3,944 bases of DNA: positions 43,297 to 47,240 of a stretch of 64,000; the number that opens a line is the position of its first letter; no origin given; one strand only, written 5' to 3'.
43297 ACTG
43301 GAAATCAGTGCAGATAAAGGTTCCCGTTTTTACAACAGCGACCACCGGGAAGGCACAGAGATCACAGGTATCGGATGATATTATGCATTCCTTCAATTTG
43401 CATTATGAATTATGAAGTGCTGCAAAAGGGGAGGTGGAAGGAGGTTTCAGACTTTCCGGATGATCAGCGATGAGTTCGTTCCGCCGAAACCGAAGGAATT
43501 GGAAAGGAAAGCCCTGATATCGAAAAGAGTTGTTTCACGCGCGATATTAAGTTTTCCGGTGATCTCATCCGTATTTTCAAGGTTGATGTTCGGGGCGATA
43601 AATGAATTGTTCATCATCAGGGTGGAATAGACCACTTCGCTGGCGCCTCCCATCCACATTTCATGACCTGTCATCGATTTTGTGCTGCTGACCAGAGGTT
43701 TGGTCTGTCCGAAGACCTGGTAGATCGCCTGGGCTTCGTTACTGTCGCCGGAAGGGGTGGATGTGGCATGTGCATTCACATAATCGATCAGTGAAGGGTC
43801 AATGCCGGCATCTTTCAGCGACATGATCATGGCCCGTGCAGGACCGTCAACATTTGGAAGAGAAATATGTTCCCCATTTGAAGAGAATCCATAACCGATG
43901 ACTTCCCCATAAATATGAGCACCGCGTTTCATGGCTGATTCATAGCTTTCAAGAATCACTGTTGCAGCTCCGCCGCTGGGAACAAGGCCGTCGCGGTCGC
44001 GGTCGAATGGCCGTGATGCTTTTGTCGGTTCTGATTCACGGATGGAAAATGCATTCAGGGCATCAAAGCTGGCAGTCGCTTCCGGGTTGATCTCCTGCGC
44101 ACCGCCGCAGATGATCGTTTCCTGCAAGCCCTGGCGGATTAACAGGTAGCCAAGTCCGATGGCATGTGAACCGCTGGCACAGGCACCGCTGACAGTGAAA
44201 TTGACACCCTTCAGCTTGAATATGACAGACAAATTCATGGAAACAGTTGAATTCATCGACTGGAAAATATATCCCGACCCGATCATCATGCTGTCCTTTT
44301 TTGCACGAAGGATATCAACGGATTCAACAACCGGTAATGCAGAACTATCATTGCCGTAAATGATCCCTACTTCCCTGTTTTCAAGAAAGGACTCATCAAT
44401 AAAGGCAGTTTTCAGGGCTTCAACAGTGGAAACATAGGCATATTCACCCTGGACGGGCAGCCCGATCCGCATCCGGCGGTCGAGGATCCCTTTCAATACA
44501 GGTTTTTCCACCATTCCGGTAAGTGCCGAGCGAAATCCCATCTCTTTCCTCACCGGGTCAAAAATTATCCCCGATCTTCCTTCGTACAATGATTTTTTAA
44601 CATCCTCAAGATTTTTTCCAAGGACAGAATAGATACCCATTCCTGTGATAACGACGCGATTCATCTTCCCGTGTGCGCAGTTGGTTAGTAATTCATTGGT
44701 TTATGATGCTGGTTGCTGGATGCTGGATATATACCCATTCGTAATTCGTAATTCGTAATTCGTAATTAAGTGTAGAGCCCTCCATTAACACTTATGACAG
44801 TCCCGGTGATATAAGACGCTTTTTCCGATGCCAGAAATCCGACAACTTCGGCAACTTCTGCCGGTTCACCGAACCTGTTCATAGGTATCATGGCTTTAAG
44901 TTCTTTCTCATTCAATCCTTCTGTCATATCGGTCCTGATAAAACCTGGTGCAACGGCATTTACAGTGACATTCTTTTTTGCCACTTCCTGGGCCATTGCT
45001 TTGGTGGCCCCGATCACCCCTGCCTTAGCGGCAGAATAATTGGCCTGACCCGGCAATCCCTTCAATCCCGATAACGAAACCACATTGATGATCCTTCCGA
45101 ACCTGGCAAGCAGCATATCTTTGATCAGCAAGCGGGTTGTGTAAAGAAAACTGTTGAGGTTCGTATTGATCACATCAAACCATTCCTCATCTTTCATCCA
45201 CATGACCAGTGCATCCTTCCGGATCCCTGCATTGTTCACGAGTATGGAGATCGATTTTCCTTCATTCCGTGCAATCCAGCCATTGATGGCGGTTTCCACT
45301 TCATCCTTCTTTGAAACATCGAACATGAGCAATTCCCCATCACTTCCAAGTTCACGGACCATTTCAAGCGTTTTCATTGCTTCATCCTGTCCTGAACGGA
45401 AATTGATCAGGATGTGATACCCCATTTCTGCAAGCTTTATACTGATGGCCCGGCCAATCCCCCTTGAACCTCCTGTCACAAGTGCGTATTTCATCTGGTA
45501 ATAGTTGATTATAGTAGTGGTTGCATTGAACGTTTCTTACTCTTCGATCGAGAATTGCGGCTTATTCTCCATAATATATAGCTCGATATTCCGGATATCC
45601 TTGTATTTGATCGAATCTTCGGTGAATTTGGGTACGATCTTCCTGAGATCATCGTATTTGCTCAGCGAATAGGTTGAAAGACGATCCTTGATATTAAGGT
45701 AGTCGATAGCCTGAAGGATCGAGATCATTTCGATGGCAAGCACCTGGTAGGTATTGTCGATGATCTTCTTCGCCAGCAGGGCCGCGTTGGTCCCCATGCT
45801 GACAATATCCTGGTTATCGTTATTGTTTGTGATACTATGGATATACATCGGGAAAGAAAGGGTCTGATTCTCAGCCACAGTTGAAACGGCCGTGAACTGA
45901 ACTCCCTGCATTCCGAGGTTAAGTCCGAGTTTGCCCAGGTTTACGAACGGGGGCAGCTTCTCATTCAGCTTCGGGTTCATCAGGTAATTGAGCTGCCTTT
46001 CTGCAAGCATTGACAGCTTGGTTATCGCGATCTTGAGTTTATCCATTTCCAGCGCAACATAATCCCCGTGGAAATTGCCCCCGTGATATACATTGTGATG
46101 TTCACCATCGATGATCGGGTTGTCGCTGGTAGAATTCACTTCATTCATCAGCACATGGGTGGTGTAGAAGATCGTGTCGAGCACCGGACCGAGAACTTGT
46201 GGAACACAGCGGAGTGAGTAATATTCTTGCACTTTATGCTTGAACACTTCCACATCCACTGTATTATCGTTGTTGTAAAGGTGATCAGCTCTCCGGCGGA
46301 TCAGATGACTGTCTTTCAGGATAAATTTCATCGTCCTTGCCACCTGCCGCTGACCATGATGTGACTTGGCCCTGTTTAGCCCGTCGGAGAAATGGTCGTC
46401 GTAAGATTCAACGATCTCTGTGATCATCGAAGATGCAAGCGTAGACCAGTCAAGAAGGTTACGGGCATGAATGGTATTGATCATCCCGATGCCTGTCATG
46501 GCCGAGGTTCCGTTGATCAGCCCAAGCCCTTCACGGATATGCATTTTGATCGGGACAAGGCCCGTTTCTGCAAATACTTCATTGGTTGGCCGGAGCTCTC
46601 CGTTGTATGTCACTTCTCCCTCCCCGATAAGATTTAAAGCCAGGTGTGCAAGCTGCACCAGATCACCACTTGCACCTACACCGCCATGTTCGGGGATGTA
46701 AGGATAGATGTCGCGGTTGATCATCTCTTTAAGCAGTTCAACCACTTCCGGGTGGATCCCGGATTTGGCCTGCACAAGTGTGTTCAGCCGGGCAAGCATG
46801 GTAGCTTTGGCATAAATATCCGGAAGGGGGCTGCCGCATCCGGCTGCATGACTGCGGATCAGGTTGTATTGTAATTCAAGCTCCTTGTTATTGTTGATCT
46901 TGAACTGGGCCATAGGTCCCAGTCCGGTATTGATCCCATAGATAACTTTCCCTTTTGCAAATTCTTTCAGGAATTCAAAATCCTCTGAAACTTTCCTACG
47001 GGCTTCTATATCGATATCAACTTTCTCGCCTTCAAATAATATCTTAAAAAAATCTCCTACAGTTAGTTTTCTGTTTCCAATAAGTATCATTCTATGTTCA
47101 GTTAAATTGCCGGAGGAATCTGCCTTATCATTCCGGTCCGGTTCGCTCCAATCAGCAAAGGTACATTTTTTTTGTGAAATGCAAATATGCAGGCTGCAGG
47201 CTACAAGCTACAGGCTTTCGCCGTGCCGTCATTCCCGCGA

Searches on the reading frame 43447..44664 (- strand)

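Call 8: search_protein_families(library=pfam, proteins=[window:43447-44664:-], max_evalue=0.01)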
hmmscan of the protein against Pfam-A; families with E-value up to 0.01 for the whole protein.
window:43447-44664:- (405 aa): 2 families
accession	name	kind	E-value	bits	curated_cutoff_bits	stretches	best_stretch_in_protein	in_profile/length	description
PF00109.32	ketoacyl-synt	-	2e-33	116.5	20.8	1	1-244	1-252/252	Beta-ketoacyl synthase, N-terminal domain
PF02801.28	Ketoacyl-synt_C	-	2e-28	99.2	20.8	1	252-363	1-119/119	Beta-ketoacyl synthase, C-terminal domain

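Call 13: search_protein_families(library=ncbifam, proteins=[window:43447-44664:-], max_evalue=0.00001)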
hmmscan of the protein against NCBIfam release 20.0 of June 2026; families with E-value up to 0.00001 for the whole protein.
window:43447-44664:- (405 aa): 19 families
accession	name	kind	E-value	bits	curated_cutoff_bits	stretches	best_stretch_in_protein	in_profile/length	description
NF005935.0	PRK07967.1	equivalog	8.6e-115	383.8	630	1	1-404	1-403/406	beta-ketoacyl-ACP synthase I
TIGR03150.1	fabF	equivalog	1.7e-100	336.6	493.75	1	2-403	1-407/407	beta-ketoacyl-ACP synthase II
NF005589.0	PRK07314.1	subfamily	1.6e-97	326.9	387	1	1-405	3-412/413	beta-ketoacyl-ACP synthase II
NF006587.0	PRK09116.1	equivalog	1.6e-93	313.7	470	1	1-404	1-406/408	beta-ketoacyl-ACP synthase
NF004970.0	PRK06333.1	subfamily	6.4e-80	269.1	525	1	1-404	3-421/424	beta-ketoacyl-ACP synthase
NF006274.0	PRK08439.1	equivalog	1.2e-79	268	621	1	1-405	1-406/406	beta-ketoacyl-ACP synthase II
NF006434.0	PRK08722.1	equivalog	1.4e-71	241.5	759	1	2-405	4-414/414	beta-ketoacyl-ACP synthase II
NF005490.0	PRK07103.1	equivalog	3.9e-68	230.4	445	1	1-404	3-412/414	polyketide beta-ketoacyl:acyl carrier protein synthase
NF005076.0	PRK06501.1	equivalog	3.7e-66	223.8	629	1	135-403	148-421/425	beta-ketoacyl-ACP synthase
NF006618.0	PRK09185.1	subfamily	2.1e-59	201.6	407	1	1-403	2-391/394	beta-ketoacyl-ACP synthase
NF004618.0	PRK05952.1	equivalog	7.5e-56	189.7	455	1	136-404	121-382/384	beta-ketoacyl-ACP synthase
NF005916.1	PRK07910.1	equivalog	2.1e-54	185.1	560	1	3-402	13-415/418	KasA/KasB family beta-ketoacyl-ACP synthase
NF058662.1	cispenta_AmcF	equivalog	1.2e-48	166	325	1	155-403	122-368/369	cispentacin biosynthesis acyltransferase subunit AmcF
NF040607.1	mycolic_Pks13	equivalog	8.9e-31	106.2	2100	1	80-404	196-525/1680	polyketide synthase Pks13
NF045894.1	PKS_plus_SDR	equivalog_domain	6e-27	93.7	1740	1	81-403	99-425/1515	type I polyketide synthase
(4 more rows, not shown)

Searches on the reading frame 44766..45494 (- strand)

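Call 8: search_protein_families(library=pfam, proteins=[window:44766-45494:-], max_evalue=0.01)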
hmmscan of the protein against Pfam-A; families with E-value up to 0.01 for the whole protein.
window:44766-45494:- (242 aa): 4 families
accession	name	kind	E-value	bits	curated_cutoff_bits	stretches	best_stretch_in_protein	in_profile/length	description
PF13561.12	adh_short_C2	-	3e-55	187.8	27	1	11-240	6-235/236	Enoyl-(Acyl carrier protein) reductase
PF00106.31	adh_short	-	3.1e-53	180.6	26.6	1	2-198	1-194/195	short chain dehydrogenase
PF08659.16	KR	-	1.3e-16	61.5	22.6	1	5-174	4-166/180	KR domain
PF23441.1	SDR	-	0.00028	20.8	27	1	145-241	155-256/258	SDR-like rossmann domain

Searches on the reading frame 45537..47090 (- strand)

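Call 8: search_protein_families(library=pfam, proteins=[window:45537-47090:-], max_evalue=0.01)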
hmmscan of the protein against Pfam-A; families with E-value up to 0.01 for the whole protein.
window:45537-47090:- (517 aa): 1 family
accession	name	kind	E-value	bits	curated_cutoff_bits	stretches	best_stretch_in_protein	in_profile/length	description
PF00221.24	Lyase_aromatic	-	5.4e-163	543.4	27.3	1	9-483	1-465/466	Aromatic amino acid lyase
